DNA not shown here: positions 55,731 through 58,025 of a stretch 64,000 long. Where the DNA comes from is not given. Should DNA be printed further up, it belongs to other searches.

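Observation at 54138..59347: Apparent single operon etfB-etfA-etfD-lbpA-tusA-hdrC with near-zero spacing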

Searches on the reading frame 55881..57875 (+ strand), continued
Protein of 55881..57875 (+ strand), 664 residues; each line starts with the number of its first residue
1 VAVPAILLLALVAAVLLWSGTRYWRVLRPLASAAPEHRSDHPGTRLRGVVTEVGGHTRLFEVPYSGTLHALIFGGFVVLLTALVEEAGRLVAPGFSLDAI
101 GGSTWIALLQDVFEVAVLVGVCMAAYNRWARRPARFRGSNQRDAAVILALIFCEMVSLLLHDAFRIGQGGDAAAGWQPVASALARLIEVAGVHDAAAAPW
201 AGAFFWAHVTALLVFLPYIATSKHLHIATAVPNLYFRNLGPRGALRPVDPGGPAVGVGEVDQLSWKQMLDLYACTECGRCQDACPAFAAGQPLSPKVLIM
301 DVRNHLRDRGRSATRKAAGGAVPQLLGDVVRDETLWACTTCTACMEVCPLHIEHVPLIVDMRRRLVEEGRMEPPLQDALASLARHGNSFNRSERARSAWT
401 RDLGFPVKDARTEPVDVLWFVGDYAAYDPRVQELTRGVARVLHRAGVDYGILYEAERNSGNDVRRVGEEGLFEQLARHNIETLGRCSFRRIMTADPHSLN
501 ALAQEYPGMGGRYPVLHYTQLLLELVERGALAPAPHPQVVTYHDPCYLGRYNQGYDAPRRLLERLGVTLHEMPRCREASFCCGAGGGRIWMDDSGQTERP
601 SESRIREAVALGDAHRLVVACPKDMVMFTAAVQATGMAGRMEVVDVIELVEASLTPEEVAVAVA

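Call 22: find_encoding_contigs(protein=P0022, flank=10000, max_places=1)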
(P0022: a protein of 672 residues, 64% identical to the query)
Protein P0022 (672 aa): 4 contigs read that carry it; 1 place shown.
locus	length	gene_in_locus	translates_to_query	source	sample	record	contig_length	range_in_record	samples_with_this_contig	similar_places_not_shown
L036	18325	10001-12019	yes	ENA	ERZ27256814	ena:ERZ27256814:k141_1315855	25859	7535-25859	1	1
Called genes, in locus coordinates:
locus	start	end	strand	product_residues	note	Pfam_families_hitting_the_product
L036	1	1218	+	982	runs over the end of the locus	PF04879:Molybdop_Fe4S4, PF00384:Molybdopterin, PF01568:Molydop_binding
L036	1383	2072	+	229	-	PF02613:Nitrate_red_del (weak)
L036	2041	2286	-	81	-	-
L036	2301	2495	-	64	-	-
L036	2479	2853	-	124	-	PF02635:DsrE, PF13686:DrsE_2 (faint)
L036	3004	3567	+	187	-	PF02635:DsrE (weak), PF13686:DrsE_2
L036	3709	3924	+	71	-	PF01022:HTH_5, PF12802:MarR_2 (weak), PF12840:HTH_20 (weak), PF21531:Rv2175c_wHTH (faint)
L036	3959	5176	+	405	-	PF02754:CCG (weak)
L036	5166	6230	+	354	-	PF00070:Pyr_redox (weak), PF03486:HI0933_like (faint), PF07992:Pyr_redox_2, PF12831:FAD_oxidored, PF13738:Pyr_redox_3 (faint), PF07992:Pyr_redox_2 (weak)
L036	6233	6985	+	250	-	-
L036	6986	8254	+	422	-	PF13183:Fer4_8, PF13187:Fer4_9, PF13484:Fer4_16 (faint), PF13534:Fer4_17, PF02754:CCG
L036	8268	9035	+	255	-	PF01012:ETF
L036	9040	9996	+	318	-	PF01012:ETF, PF00766:ETF_alpha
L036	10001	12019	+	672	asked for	PF12838:Fer4_7 (faint), PF13534:Fer4_17 (faint), PF12797:Fer4_2 (faint), PF13183:Fer4_8, PF13187:Fer4_9, PF13237:Fer4_10, PF13484:Fer4_16 (faint), PF02754:CCG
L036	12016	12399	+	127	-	-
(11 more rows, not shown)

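Call 23: search_solved_structures(query=window:55881-57875:+, max_evalue=0.001)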
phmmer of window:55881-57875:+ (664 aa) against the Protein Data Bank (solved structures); distinct sequences matched with E-value up to 0.001: 6.
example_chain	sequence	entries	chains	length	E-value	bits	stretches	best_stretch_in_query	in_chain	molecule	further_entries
9ojn_A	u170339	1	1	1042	8.1e-103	348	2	326-656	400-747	Iron-sulfur-binding reductase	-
9sfi_E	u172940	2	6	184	5.7e-06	28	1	315-388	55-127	H(2)/formate:CoB-CoM heterodisulfide,ferredoxin reductase subunit C2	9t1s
8rvv_C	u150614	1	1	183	7e-06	27.7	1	312-381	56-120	H(2):CoB-CoM heterodisulfide,ferredoxin reductase subunit C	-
8rvu_c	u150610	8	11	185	7e-06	27.7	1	312-381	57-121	H(2):CoB-CoM heterodisulfide,ferredoxin reductase subunit C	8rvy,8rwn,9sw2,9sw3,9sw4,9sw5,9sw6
5odc_C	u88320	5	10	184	2.2e-05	26.1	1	309-389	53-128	Heterodisulfide reductase, subunit C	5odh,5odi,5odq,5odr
1kf6_B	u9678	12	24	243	0.0003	22.3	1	272-357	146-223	FUMARATE REDUCTASE IRON-SULFUR PROTEIN | Fumarate reductase iron-sulfur subunit | Fumarate reductase (Anaerobic), Fe-S subunit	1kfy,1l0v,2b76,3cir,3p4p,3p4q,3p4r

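Call 27: search_solved_structures(query=window:55881-57875:+, max_evalue=1e-50, show_alignments=1)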
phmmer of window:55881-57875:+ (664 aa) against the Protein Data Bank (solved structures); distinct sequences matched with E-value up to 1e-50: 1.
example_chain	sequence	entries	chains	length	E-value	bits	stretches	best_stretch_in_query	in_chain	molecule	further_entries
9ojn_A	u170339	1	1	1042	8.1e-103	348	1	326-656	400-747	Iron-sulfur-binding reductase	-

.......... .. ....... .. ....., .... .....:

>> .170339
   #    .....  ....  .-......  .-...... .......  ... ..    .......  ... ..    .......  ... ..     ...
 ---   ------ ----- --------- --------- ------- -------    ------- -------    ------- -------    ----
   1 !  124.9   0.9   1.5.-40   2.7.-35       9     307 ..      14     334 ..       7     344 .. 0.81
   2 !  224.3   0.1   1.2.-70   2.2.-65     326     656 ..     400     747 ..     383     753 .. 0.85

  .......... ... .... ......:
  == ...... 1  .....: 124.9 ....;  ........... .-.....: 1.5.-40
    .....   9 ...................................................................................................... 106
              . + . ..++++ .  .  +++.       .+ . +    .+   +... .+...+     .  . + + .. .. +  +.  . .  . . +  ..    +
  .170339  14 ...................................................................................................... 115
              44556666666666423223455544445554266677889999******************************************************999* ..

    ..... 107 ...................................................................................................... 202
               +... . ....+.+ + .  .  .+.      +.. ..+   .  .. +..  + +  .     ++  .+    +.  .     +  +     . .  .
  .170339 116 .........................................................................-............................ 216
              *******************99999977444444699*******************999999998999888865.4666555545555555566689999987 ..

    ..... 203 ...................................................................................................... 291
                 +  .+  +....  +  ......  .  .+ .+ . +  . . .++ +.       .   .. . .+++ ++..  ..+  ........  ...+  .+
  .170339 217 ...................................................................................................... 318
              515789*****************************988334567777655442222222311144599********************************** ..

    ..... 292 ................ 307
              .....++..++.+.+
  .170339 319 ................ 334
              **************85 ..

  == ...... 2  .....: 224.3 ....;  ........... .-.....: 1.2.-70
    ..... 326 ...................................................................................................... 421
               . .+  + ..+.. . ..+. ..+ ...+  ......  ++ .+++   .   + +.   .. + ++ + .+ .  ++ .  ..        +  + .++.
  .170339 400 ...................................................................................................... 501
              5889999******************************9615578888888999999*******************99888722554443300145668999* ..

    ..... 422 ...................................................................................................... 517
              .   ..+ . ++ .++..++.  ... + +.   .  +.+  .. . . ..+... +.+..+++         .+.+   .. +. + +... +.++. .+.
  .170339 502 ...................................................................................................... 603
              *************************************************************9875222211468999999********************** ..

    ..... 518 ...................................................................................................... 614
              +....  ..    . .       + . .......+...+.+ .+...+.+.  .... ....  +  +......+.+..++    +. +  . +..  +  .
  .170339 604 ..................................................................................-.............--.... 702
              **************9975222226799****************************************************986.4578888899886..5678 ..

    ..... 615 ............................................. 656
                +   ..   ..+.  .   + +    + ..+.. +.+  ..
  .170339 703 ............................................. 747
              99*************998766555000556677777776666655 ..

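Call 52: search_protein_families(library=pfam, proteins=[L009:3159-4247:+, L009:5055-6059:+, L009:6225-6881:+, L009:6622-8037:+, L009:11731-13851:+, L009:13912-14514:+, L009:14514-15440:+, L009:15433-17427:+, L009:17773-18891:+, L009:18884-20380:+], max_evalue=0.000001)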
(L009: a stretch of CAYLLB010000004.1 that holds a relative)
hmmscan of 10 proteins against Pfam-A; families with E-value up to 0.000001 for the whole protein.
L009:3159-4247:+ (362 aa): 1 family
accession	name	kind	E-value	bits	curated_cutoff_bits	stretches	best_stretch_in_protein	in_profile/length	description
PF14871.12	GHL6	-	4e-13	50.2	35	1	53-171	2-132/132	Hypothetical glycosyl hydrolase 6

L009:5055-6059:+ (334 aa): 0 families

L009:6225-6881:+ (218 aa): 3 families
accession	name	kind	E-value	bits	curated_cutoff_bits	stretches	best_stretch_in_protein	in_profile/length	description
PF01047.28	MarR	-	1.8e-08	34.6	24.6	1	43-100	2-59/59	MarR family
PF12802.13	MarR_2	-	4.6e-08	33.5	27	1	60-99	22-61/61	MarR family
PF13463.12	HTH_27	-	5.3e-07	30.3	22.2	0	50-108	9-68/68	Winged helix DNA-binding domain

L009:6622-8037:+ (471 aa): 4 families
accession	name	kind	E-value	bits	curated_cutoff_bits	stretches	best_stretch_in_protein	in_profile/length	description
PF02754.22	CCG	-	5e-22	78.2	20.6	2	352-436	1-77/85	Cysteine-rich domain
PF13183.11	Fer4_8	-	4.7e-09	37.1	27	1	98-159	2-68/68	4Fe-4S dicluster domain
PF13187.11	Fer4_9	-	1e-08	35.5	27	1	101-158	2-50/52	4Fe-4S dicluster domain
PF13534.11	Fer4_17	-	2.5e-08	34.8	22.2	1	101-159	2-60/61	4Fe-4S dicluster domain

L009:11731-13851:+ (706 aa): 12 families
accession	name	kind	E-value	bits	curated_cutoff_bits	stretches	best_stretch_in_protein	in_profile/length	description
PF07992.20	Pyr_redox_2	-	2.1e-14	54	26.1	1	195-274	2-79/291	Pyridine nucleotide-disulphide oxidoreductase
PF00037.32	Fer4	-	1.5e-12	47.2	21.1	0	666-687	2-23/24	4Fe-4S binding domain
PF12831.13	FAD_oxidored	-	1.7e-09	37.9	27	1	195-233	1-39/416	FAD dependent oxidoreductase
PF12837.12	Fer4_6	-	8.1e-09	35.5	25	0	667-687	4-24/24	4Fe-4S binding domain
PF13450.12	NAD_binding_8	-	2e-08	34.9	21.9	1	198-251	1-54/68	NAD(P)-binding Rossmann-like domain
PF12838.12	Fer4_7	-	2.5e-08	34.7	27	1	641-685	2-51/52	4Fe-4S dicluster domain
PF13237.11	Fer4_10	-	3.1e-08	33.9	25.5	0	635-683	3-53/53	4Fe-4S dicluster domain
PF01266.30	DAO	-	3.9e-08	33.6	27.9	1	195-230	1-36/353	FAD dependent oxidoreductase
PF00890.30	FAD_binding_2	-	4.5e-08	33.1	20.4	1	195-233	1-39/414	FAD binding domain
PF13187.11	Fer4_9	-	1.1e-07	32.3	27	1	641-686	2-51/52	4Fe-4S dicluster domain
PF14697.11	Fer4_21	-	1.2e-07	32.2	35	1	634-687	1-57/59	4Fe-4S dicluster domain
PF12797.12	Fer4_2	-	6.7e-07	29.3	24.5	0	665-684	3-22/22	4Fe-4S binding domain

L009:13912-14514:+ (200 aa): 3 families
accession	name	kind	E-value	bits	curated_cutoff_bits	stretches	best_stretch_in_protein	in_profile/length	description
PF13183.11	Fer4_8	-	7.1e-10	39.7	27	1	41-100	4-68/68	4Fe-4S dicluster domain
PF13534.11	Fer4_17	-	3.3e-09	37.6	22.2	1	41-101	1-61/61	4Fe-4S dicluster domain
PF13187.11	Fer4_9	-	1.1e-08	35.4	27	1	42-99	2-50/52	4Fe-4S dicluster domain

L009:14514-15440:+ (308 aa): 1 family
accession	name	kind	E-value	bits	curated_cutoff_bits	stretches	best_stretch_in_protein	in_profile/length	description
PF02754.22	CCG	-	6.5e-24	84.3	20.6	2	12-96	1-85/85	Cysteine-rich domain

L009:15433-17427:+ (664 aa): 13 families
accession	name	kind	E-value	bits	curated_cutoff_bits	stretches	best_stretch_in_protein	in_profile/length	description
PF00037.32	Fer4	-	2.8e-13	49.5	21.1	0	622-644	2-24/24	4Fe-4S binding domain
PF07992.20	Pyr_redox_2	-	3e-12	47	26.1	1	148-237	2-78/291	Pyridine nucleotide-disulphide oxidoreductase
PF12838.12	Fer4_7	-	3.2e-11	44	27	1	597-641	2-51/52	4Fe-4S dicluster domain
PF12831.13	FAD_oxidored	-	5.6e-11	42.8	27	1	149-186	2-39/416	FAD dependent oxidoreductase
PF13237.11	Fer4_10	-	2e-10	40.9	25.5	0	592-639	4-53/53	4Fe-4S dicluster domain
PF14697.11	Fer4_21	-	6.7e-10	39.4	35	1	590-643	1-57/59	4Fe-4S dicluster domain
PF13450.12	NAD_binding_8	-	2.9e-09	37.5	21.9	1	151-203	1-53/68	NAD(P)-binding Rossmann-like domain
PF12797.12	Fer4_2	-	3.6e-09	36.4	24.5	0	621-640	3-22/22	4Fe-4S binding domain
PF13187.11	Fer4_9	-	7.5e-09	35.9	27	1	596-642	1-51/52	4Fe-4S dicluster domain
PF00890.30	FAD_binding_2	-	1.2e-08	35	20.4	1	149-186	2-39/414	FAD binding domain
PF01266.30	DAO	-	3.3e-08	33.9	27.9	1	149-183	2-36/353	FAD dependent oxidoreductase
PF25160.1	LdpA_Fe-S-bd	-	3.5e-07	30.3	27.6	0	622-645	22-45/49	LdpA Fe-S cluster-binding domain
PF00070.33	Pyr_redox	-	7e-07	30.1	22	0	148-228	1-68/82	Pyridine nucleotide-disulphide oxidoreductase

L009:17773-18891:+ (372 aa): 1 family
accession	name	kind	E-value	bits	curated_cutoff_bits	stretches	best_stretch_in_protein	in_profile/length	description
PF01058.29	Oxidored_q6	-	1.6e-24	86.5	27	1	58-223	1-127/128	NADH ubiquinone oxidoreductase, 20 Kd subunit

L009:18884-20380:+ (498 aa): 1 family
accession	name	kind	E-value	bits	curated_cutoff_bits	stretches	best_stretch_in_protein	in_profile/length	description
PF00374.24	NiFeSe_Hases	-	2.3e-38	132.8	25.8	2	43-121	1-79/508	Nickel-dependent hydrogenase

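Call 65: find_encoding_contigs(protein=P0008, flank=10000, max_places=1)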
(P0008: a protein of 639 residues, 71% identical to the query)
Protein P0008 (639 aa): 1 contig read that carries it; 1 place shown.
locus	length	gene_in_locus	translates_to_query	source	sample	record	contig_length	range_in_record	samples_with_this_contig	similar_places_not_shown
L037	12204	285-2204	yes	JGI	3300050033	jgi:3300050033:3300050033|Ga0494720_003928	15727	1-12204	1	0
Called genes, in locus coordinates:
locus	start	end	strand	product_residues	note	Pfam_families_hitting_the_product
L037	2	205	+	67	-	PF00766:ETF_alpha (weak)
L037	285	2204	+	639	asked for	PF12838:Fer4_7 (faint), PF12797:Fer4_2 (weak), PF13534:Fer4_17 (faint), PF13183:Fer4_8, PF13187:Fer4_9, PF13237:Fer4_10, PF02754:CCG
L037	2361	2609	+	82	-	-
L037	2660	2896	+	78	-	-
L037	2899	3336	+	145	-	PF01597:GCV_H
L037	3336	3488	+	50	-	-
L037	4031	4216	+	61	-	PF01206:TusA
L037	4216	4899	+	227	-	PF13187:Fer4_9 (faint), PF13237:Fer4_10 (weak), PF13183:Fer4_8, PF13534:Fer4_17 (weak)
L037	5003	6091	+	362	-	PF21948:LplA-B_cat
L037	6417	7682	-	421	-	PF13237:Fer4_10 (weak), PF25160:LdpA_Fe-S-bd (faint), PF12838:Fer4_7 (weak), PF13183:Fer4_8, PF13187:Fer4_9, PF13484:Fer4_16 (faint), PF13534:Fer4_17, PF02754:CCG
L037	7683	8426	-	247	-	-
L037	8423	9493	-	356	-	PF00070:Pyr_redox (weak), PF00890:FAD_binding_2 (weak), PF03486:HI0933_like (faint), PF07992:Pyr_redox_2, PF12831:FAD_oxidored, PF13450:NAD_binding_8 (faint), PF13738:Pyr_redox_3 (faint)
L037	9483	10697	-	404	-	PF02754:CCG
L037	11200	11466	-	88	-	-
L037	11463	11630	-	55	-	-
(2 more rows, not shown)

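Call 66: find_encoding_contigs(protein=P0003, flank=10000, max_places=1)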
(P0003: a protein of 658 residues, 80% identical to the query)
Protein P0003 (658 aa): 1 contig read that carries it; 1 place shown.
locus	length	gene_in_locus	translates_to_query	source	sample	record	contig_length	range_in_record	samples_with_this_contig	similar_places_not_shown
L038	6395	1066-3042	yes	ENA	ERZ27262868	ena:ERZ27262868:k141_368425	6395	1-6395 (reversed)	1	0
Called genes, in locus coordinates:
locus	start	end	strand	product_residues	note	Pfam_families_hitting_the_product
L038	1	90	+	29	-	?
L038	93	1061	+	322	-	PF01012:ETF, PF00766:ETF_alpha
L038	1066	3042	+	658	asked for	PF13534:Fer4_17 (faint), PF12797:Fer4_2 (weak), PF13237:Fer4_10, PF13183:Fer4_8, PF13187:Fer4_9, PF13484:Fer4_16, PF02754:CCG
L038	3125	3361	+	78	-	-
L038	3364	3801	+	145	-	PF01597:GCV_H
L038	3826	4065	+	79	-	PF01206:TusA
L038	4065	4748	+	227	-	PF13237:Fer4_10 (weak), PF13183:Fer4_8, PF13187:Fer4_9 (weak), PF13534:Fer4_17 (weak)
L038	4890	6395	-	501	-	?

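Call 76: search_protein_families(library=pfam, proteins=[L035:12378-12662:+, L035:11992-12381:+], max_evalue=0.001)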
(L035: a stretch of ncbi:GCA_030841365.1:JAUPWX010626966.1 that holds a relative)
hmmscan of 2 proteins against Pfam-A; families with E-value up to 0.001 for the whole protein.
L035:12378-12662:+ (94 aa): 1 family
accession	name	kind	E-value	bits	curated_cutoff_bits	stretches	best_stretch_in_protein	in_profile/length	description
PF05605.18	zf-Di19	-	8.5e-06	26.4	27.5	1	2-52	4-44/54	Drought induced 19 protein (Di19), zinc-binding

L035:11992-12381:+ (129 aa): 0 families
